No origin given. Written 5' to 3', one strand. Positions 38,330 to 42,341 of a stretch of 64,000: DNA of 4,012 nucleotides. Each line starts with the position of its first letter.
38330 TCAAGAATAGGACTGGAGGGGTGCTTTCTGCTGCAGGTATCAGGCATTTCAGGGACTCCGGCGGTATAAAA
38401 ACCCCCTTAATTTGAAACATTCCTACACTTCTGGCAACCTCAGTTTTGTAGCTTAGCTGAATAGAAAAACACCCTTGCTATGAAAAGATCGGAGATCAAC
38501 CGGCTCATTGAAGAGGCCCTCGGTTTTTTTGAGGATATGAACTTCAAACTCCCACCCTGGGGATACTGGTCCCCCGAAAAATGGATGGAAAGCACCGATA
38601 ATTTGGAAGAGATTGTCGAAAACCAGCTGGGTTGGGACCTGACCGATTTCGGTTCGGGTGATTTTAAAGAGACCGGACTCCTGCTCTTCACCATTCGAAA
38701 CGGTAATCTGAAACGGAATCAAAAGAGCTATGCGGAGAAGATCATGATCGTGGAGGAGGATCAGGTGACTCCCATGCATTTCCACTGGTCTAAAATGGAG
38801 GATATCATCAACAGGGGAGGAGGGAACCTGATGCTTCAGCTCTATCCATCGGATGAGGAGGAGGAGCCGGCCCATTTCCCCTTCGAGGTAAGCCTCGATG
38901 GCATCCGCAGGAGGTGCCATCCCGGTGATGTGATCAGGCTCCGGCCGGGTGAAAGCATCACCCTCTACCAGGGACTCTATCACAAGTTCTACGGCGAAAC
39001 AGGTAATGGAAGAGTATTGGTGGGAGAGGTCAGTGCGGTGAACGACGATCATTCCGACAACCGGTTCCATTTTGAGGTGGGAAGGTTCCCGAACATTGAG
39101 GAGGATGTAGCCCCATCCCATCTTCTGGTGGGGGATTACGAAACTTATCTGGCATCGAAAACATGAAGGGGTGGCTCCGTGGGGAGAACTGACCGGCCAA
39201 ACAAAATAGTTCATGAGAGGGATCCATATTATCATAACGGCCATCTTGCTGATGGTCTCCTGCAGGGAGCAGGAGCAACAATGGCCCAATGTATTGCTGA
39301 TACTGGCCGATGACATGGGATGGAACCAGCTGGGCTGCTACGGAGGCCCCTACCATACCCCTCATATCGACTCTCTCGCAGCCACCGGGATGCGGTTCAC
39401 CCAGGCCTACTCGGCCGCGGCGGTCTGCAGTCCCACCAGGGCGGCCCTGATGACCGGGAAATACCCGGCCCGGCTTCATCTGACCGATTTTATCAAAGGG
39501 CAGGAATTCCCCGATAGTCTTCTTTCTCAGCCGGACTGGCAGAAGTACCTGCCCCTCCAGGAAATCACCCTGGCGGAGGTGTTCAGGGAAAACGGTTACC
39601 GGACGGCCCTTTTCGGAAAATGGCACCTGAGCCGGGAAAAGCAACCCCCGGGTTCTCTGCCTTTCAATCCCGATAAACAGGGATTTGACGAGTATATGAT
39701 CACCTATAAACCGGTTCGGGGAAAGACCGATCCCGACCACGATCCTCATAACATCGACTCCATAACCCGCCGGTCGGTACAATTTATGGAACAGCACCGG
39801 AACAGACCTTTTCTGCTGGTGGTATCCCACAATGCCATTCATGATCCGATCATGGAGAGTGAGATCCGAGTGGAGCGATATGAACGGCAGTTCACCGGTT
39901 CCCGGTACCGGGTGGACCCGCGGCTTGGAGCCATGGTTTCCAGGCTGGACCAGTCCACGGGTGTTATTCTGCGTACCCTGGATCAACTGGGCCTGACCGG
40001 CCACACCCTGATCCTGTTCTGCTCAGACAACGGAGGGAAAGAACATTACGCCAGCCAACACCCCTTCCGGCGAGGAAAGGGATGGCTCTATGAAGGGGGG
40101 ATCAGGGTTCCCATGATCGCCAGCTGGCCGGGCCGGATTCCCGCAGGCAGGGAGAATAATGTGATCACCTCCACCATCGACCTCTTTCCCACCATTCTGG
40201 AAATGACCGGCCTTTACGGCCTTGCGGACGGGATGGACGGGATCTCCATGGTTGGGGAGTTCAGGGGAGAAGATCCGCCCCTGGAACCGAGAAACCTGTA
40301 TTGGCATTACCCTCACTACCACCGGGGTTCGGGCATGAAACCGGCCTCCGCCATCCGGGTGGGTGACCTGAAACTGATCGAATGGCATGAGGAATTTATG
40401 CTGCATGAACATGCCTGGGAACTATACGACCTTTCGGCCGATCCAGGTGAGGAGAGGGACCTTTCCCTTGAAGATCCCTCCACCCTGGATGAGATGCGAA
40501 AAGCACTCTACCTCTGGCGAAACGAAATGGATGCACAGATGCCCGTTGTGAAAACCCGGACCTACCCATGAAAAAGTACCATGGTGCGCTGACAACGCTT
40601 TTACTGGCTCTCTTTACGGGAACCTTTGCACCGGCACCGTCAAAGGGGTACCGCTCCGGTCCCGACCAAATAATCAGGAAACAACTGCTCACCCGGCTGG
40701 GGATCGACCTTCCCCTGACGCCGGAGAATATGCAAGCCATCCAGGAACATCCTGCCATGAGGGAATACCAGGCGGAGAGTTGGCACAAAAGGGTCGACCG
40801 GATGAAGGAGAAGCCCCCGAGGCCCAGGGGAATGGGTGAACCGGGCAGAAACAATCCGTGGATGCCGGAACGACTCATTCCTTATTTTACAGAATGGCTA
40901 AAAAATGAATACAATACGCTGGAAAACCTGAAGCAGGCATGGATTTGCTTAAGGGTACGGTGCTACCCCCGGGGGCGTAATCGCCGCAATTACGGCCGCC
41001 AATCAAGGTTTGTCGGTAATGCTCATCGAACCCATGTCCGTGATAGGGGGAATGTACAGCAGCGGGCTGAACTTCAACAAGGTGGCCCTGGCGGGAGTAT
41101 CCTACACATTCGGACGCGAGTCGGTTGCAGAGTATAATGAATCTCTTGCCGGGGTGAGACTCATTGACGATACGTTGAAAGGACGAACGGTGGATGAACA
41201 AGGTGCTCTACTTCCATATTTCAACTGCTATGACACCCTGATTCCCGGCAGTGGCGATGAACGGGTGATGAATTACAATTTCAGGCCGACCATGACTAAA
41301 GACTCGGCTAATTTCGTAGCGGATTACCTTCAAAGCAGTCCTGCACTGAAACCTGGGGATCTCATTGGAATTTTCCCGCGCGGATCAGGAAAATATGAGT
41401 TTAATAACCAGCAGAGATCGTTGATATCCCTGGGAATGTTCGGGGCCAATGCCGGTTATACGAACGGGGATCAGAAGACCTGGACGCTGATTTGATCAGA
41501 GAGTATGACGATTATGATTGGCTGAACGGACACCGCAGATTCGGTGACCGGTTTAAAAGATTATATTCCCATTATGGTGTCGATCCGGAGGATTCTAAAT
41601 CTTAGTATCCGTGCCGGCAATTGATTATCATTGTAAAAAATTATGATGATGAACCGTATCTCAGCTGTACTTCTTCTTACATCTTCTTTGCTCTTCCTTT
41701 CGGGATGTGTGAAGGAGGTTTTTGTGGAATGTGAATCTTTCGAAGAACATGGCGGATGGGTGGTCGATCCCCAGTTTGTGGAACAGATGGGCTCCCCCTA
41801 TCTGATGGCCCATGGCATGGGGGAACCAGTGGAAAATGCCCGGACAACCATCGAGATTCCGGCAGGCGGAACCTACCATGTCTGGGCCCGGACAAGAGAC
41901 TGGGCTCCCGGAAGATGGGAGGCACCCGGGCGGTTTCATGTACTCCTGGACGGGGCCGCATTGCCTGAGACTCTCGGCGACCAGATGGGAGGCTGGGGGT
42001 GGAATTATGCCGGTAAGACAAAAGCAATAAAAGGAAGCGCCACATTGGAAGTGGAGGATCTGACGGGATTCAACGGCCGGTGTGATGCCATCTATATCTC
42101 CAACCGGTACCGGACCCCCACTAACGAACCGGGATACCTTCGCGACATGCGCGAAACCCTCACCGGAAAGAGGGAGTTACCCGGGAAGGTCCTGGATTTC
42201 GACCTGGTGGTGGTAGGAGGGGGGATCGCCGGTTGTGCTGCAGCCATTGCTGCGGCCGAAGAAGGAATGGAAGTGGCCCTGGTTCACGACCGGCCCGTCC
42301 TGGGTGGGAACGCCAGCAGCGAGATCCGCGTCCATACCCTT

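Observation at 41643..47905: Translationally coupled FAD oxidoreductase + 820-aa unknown lipoprotein + GH-A-like enzyme: candidate undescribed glycan-processing module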

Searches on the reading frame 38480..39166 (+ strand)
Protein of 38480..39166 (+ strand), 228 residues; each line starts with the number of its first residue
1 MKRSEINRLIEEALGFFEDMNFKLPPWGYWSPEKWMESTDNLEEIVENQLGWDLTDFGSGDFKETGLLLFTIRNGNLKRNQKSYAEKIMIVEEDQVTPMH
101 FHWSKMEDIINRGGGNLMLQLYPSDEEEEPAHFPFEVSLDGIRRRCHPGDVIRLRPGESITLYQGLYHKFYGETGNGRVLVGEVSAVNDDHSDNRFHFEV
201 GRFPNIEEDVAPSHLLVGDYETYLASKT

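Call 3: search_protein_families(library=pfam, proteins=[window:38480-39166:+], max_evalue=0.01)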
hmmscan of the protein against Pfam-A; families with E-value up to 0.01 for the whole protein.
window:38480-39166:+ (228 aa): 1 family
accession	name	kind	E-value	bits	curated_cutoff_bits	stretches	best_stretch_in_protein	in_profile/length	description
PF07385.18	Lyx_isomer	-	1.7e-96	322.2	20.8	1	1-220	1-222/222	D-lyxose isomerase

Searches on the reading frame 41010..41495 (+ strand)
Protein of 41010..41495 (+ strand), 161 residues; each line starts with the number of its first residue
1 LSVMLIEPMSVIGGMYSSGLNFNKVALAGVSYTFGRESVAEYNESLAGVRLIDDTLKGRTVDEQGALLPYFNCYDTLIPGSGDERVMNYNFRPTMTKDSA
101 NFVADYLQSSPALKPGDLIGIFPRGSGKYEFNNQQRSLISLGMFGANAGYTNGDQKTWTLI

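Call 3: search_protein_families(library=pfam, proteins=[window:41010-41495:+], max_evalue=0.01)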
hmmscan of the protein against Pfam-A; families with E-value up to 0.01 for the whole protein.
window:41010-41495:+ (161 aa): 1 family
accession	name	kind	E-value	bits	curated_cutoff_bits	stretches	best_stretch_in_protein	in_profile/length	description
PF12831.13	FAD_oxidored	-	6.8e-05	22.8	27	0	25-102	150-203/416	FAD dependent oxidoreductase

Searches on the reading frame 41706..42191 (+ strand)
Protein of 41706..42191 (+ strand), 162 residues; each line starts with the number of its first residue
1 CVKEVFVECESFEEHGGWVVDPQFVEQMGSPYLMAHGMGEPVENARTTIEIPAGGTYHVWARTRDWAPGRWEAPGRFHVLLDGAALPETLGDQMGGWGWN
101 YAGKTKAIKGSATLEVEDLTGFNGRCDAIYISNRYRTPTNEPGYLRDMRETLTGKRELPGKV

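Call 39: search_protein_families(library=pfam, proteins=[window:41706-42191:+], max_evalue=1)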
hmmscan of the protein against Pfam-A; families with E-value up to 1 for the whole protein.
seq(162 aa): 2 families
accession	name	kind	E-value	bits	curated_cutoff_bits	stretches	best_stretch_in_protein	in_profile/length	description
PF25275.1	Golvesin_C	-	0.002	18.6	31.6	1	10-112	9-108/132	Golvesin C-terminal domain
PF23787.1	DUF7172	-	0.12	12.6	27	1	44-74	144-174/201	Domain of unknown function (DUF7172)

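Call 79: search_solved_structures(query=A4, max_evalue=10, show_alignments=2)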
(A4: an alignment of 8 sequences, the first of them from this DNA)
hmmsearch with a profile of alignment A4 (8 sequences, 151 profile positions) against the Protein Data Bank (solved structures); distinct sequences matched with E-value up to 10: 6.
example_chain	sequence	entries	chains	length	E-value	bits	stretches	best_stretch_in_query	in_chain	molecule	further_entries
2mdc_A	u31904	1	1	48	0.08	15.8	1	56-75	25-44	Histone-lysine N-methyltransferase SETD2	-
2mdi_A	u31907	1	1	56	0.11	15.3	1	56-75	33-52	Histone-lysine N-methyltransferase SETD2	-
2mdj_A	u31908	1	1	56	0.12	15.3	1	56-75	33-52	Histone-lysine N-methyltransferase SETD2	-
4npr_A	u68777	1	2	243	0.41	13.5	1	23-108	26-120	Xyloglucan-specific endo-beta-1,4-glucanase GH12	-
9r8v_A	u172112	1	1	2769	0.45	13.4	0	9-35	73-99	Pre-mRNA-processing-splicing factor 8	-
1y56_A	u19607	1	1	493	1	12.3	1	71-136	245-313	hypothetical protein PH1363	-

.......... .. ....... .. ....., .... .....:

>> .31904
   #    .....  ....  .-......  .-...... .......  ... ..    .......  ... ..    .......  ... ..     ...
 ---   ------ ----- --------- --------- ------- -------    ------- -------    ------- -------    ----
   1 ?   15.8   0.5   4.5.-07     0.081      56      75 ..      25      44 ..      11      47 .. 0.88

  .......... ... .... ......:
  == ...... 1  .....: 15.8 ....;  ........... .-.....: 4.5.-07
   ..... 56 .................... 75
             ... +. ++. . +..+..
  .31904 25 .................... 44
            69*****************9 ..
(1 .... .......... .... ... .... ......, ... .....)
